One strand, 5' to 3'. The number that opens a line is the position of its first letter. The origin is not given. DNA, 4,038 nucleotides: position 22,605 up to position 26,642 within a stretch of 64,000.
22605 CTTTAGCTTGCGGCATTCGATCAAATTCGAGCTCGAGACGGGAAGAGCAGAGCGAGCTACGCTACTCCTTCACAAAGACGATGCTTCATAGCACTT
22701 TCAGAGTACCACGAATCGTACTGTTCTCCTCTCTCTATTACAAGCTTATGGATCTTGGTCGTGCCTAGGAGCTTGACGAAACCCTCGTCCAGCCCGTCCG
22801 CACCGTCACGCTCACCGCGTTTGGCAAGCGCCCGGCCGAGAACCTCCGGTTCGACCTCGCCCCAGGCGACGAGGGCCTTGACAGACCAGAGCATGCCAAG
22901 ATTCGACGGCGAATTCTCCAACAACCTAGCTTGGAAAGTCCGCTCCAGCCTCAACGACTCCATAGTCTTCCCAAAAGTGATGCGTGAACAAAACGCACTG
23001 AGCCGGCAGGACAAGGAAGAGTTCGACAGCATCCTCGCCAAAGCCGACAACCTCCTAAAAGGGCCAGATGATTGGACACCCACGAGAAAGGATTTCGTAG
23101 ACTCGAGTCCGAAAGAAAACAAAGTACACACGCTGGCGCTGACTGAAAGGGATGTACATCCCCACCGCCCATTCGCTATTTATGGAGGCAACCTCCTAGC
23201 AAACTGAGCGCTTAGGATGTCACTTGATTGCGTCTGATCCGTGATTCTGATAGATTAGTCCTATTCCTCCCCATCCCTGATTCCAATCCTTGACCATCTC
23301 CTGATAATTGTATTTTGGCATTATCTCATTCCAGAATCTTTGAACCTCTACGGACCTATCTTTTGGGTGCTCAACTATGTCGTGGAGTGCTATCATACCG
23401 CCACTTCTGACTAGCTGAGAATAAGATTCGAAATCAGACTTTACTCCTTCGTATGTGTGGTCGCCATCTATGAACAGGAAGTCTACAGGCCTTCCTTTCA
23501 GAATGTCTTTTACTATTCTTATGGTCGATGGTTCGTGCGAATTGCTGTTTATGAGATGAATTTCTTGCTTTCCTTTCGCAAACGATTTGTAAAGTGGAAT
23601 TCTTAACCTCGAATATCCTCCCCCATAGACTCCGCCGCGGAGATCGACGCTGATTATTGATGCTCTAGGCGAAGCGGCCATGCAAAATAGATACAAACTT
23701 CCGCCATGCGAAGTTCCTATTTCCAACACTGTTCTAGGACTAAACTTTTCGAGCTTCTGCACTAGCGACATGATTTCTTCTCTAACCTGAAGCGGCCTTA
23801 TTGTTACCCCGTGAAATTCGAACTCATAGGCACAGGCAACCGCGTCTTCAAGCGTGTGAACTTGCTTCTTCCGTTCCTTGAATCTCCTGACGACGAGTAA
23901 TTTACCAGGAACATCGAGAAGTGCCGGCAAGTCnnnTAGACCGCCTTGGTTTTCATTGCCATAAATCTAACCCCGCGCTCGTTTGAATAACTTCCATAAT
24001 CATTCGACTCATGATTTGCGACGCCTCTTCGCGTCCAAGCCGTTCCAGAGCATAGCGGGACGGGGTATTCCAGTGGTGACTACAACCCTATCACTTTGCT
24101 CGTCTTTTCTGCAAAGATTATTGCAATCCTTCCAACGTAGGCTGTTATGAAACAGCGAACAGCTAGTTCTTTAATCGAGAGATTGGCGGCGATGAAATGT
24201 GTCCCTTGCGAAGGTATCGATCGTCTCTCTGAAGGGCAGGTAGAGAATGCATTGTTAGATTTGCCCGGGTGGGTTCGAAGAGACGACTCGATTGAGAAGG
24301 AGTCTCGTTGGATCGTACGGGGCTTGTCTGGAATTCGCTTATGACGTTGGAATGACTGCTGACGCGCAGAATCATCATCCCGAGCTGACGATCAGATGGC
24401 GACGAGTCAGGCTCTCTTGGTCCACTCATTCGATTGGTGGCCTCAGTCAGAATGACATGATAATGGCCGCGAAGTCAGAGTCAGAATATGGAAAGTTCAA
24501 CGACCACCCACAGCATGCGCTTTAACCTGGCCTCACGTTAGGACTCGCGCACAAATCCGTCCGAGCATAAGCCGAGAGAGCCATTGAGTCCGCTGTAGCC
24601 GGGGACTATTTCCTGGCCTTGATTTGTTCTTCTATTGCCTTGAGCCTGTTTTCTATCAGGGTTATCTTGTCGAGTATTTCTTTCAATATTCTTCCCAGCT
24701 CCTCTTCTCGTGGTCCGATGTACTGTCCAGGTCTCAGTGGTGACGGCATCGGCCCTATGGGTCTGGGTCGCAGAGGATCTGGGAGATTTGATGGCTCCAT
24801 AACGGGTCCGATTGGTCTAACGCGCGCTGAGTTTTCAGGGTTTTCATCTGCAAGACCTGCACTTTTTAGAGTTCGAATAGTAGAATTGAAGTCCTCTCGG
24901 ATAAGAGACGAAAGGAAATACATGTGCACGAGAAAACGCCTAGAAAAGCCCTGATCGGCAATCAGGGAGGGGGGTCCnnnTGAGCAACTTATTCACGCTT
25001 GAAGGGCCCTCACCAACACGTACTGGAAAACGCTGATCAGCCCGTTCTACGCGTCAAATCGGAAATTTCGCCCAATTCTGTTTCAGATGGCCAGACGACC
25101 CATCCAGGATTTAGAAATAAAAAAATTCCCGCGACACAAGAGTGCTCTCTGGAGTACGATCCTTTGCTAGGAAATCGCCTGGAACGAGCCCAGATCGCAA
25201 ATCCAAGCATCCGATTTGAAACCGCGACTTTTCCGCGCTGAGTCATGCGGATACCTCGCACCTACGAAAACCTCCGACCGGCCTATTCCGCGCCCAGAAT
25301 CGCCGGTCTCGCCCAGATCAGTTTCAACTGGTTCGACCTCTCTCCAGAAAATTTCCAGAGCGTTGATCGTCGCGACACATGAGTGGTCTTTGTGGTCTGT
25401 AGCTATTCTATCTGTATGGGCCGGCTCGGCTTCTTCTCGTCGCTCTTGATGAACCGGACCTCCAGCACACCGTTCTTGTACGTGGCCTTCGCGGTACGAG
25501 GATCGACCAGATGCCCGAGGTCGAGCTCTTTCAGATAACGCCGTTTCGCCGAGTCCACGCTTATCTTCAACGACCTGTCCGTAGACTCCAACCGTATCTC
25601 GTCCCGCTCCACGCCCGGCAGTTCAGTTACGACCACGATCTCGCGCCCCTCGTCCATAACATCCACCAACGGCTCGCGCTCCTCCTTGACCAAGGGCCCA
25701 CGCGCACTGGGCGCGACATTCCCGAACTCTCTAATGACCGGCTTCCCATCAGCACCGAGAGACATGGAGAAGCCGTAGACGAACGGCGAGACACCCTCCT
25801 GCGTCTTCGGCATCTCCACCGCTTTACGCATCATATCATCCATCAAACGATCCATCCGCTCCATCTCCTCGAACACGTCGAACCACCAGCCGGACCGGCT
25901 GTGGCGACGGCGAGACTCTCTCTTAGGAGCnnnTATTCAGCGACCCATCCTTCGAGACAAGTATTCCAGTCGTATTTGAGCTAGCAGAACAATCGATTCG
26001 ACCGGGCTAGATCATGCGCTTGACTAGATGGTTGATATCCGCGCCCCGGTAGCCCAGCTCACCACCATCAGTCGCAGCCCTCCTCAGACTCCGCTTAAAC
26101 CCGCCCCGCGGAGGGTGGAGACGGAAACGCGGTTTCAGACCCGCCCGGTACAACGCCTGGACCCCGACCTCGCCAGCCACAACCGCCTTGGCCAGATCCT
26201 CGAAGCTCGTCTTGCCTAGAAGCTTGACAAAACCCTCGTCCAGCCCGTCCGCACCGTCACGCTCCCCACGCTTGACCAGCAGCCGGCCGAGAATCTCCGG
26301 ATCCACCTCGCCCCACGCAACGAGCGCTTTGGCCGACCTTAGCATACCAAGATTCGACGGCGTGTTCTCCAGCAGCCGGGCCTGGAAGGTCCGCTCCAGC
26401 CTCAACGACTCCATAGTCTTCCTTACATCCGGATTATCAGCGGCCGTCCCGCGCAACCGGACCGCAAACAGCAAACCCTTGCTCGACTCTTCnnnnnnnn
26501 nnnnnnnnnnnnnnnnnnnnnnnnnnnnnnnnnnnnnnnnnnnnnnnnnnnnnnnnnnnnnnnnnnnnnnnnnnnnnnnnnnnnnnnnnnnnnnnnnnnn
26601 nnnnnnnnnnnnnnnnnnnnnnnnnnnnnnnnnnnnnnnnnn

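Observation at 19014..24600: Mosaic decay zone between the glycan cluster and the r-protein operon: gene fragments, paralog remnants and a dead homing endonuclease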

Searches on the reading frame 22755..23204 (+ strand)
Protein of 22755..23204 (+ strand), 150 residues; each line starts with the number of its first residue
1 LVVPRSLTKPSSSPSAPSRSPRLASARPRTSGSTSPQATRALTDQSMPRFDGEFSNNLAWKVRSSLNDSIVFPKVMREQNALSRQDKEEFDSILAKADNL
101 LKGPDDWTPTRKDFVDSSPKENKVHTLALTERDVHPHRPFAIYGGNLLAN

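Call 27: search_protein_families(library=pfam, max_evalue=1, proteins=[window:22755-23204:+])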
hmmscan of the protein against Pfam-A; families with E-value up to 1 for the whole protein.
window:22755-23204:+ (150 aa): 0 families

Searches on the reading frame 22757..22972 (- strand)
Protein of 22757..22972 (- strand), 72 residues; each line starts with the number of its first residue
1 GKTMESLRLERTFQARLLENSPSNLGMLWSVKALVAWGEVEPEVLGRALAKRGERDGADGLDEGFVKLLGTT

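Call 43: find_homologous_proteins(query=window:22757-22972:-, max_evalue=0.00001)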
Query seq(72 aa) (72 aa): 19 proteins with E <= 0.00001 among 21 candidates.
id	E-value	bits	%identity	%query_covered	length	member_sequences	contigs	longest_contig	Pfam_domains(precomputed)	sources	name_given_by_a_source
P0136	2.3e-38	146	100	100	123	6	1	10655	PF00327.26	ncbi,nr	ncbi:hypothetical protein E6H24_05745 [Candidatus Bathyarchaeota archaeon]|nr:MAG: hypothetical prot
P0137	1.2e-30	122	86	99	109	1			PF00327.26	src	-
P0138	1.6e-29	119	79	99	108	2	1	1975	PF00327.26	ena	-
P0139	2.8e-28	115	77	99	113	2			PF00327.26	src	-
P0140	2.9e-27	111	75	99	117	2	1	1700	PF00327.26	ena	-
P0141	3.9e-27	111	77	96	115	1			-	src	-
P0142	5.2e-27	111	80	96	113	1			PF00327.26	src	-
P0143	1.7e-26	109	73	99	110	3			PF00327.26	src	-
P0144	6.2e-26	107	74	96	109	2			-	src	-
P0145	9.1e-26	107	72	96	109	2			-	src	-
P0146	1.9e-25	106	75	96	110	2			PF00327.26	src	-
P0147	2.0e-25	106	75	96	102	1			-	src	-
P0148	6.8e-25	104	75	96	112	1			PF00327.26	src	-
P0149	1.2e-23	100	71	99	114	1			PF00327.26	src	-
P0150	5.2e-21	92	81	79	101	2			PF00327.26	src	-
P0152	1.5e-19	87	87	72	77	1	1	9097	PF00327.26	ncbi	ncbi:50S ribosomal protein L30, partial [Candidatus Bathyarchaeota archaeon]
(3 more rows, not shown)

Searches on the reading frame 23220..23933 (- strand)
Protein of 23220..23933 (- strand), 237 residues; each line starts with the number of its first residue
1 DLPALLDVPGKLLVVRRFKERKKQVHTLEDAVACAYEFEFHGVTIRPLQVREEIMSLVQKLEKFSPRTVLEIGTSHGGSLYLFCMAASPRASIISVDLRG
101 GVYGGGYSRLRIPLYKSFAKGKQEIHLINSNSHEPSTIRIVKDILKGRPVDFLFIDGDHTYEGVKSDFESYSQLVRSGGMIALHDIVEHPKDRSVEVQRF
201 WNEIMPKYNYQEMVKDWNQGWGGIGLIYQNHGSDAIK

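Call 8: search_protein_families(library=pfam, max_evalue=0.1, proteins=[window:23220-23933:-])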
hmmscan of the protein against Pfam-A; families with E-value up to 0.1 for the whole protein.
window:23220-23933:- (237 aa): 2 families
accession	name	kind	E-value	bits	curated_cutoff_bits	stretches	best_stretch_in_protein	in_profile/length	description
PF13578.12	Methyltransf_24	-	5.5e-16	59.8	26.3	1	70-186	1-105/105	Methyltransferase domain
PF04989.18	RMNT_CmcI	-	2e-13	51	23.2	1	35-212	4-175/206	Rhamnosyl O-methyltransferase/CmcI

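Call 60: find_related_loci(query=window:23220-23933:-, collection=metagenome_contigs, flank=8000)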
Query window:23220-23933:- (237 aa) in metagenome_contigs; peptide patterns used: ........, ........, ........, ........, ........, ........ (x = any residue, [..] = any of these).
220 stretches matched a pattern; 20 encode a relative of the query (tblastn E <= 1e-3); 20 distinct loci.
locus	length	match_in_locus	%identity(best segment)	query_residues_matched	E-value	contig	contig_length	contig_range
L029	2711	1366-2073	83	2-237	1e-138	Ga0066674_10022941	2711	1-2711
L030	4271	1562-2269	82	2-237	2e-134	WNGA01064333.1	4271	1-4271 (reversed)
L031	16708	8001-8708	83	2-237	2e-132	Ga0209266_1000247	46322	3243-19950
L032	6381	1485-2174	83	2-231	5e-130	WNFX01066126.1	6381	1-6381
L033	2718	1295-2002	81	2-237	2e-135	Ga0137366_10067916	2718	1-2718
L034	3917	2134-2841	80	2-237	5e-129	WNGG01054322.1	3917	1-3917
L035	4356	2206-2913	80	2-237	3e-128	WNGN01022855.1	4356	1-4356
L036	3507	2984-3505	83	2-175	2e-95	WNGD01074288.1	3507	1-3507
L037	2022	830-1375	51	45-228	6e-62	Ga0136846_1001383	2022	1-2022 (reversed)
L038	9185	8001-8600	48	24-228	4e-60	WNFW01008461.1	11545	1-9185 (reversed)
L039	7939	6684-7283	48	24-228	3e-60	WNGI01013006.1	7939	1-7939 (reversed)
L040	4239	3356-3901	52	45-228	5e-60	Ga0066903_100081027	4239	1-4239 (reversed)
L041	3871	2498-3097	48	24-228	7e-60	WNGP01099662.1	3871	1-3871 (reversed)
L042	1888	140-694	50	45-229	3e-61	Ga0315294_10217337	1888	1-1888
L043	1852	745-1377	46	24-227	1e-58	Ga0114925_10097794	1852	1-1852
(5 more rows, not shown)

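Call 72: search_protein_families(library=pfam, max_evalue=0.01, proteins=[L031:5251-7860:-])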
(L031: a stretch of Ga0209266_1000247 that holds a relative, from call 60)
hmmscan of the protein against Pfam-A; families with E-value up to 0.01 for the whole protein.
L031:5251-7860:- (869 aa): 1 family
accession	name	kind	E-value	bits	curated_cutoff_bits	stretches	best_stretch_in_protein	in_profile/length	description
PF01835.25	MG2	-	1.4e-07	32.2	32.8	1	737-825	10-96/96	MG2 domain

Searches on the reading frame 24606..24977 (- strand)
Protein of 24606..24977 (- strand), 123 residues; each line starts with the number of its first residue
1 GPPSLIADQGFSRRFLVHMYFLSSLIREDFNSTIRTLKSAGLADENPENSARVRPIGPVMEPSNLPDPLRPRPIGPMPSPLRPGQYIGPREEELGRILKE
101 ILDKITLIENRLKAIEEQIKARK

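Call 8: search_protein_families(library=pfam, max_evalue=0.1, proteins=[window:24606-24977:-])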
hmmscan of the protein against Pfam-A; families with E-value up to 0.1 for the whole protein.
window:24606-24977:- (123 aa): 0 families

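Call 27: search_protein_families(library=pfam, max_evalue=1, proteins=[window:24606-24977:-])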
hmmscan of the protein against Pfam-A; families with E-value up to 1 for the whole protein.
window:24606-24977:- (123 aa): 0 families

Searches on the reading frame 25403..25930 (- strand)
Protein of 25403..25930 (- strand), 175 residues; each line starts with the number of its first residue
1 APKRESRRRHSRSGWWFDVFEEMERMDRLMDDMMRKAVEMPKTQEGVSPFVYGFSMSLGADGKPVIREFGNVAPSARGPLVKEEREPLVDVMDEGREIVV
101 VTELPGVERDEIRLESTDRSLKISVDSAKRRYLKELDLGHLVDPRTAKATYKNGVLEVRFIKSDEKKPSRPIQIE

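Call 8: search_protein_families(library=pfam, max_evalue=0.1, proteins=[window:25403-25930:-])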
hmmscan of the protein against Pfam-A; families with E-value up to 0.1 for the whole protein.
window:25403-25930:- (175 aa): 4 families
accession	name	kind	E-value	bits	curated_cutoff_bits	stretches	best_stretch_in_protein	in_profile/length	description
PF00011.27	HSP20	-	1.5e-07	31.9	20.8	1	92-174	3-101/102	Hsp20/alpha crystallin family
PF17886.7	ArsA_HSP20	-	5.7e-06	26.3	22.5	1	97-160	3-63/63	HSP20-like domain found in ArsA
PF05455.17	GvpH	-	0.0011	19.6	22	1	93-166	99-171/177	GvpH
PF18201.7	PIH1_CS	-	0.069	14.1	23.3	0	96-152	32-87/100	PIH1 CS-like domain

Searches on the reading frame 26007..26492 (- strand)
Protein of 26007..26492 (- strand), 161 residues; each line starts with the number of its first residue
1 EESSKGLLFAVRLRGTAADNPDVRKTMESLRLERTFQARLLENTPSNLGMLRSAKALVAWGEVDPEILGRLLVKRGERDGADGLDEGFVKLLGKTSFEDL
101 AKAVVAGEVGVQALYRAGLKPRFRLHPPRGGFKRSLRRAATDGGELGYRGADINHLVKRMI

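Call 10: find_encoding_contigs(protein=window:26007-26492:-, flank=10000, max_places=10)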
Protein window:26007-26492:- (161 aa): no gene with exactly this product is on record in the collection.

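Call 15: find_related_loci(query=window:26007-26492:-, collection=genome_contigs, flank=10000)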
Query window:26007-26492:- (161 aa) in genome_contigs; peptide patterns used: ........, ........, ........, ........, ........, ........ (x = any residue, [..] = any of these).
599 stretches matched a pattern (row limit reached: there are more); 8 encode a relative of the query (tblastn E <= 1e-3); 8 distinct loci.
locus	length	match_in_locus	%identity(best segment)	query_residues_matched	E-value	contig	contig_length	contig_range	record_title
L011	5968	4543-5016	85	4-161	1e-86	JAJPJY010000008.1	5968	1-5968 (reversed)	MAG: bacterium isolate Centralia_MAG_577 k107_465723, whole genome shotgun sequence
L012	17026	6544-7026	81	1-161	4e-84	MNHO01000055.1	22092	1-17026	MAG: archaeon 13_1_40CM_2_52_13 13_1_40cm_2_scaffold_3735, whole genome shotgun sequence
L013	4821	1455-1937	80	1-161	1e-83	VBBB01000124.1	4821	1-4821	MAG: Candidatus Bathyarchaeota archaeon isolate BA_7 14_0903_09_20cm_scaffold_18787, whole genome shotgun sequence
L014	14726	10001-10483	80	1-161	5e-82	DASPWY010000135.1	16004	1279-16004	MAG TPA_asm: Candidatus Bathyarchaeia archaeon isolate SMAG_U11553 k141_1168451, whole genome shotgun sequence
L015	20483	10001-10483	78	1-161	3e-81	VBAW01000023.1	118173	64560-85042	MAG: Candidatus Bathyarchaeota archaeon isolate BA_2 14_0929_02_20cm_scaffold_161, whole genome shotgun sequence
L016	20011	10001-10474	41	1-160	3e-34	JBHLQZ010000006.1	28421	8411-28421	MAG: Candidatus Thorarchaeota archaeon isolate QM1B.68 QM1B.68@4880, whole genome shotgun sequence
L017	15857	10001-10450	32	11-161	2e-18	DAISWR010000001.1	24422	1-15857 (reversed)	MAG TPA_asm: Nanoarchaeota archaeon isolate CTOTU2753 NODE_422_length_24422_cov_7.280461, whole genome shotgun sequence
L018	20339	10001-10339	30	8-161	7e-13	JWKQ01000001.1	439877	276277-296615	MAG: archaeon GW2011_AR5 QT00_C0001, whole genome shotgun sequence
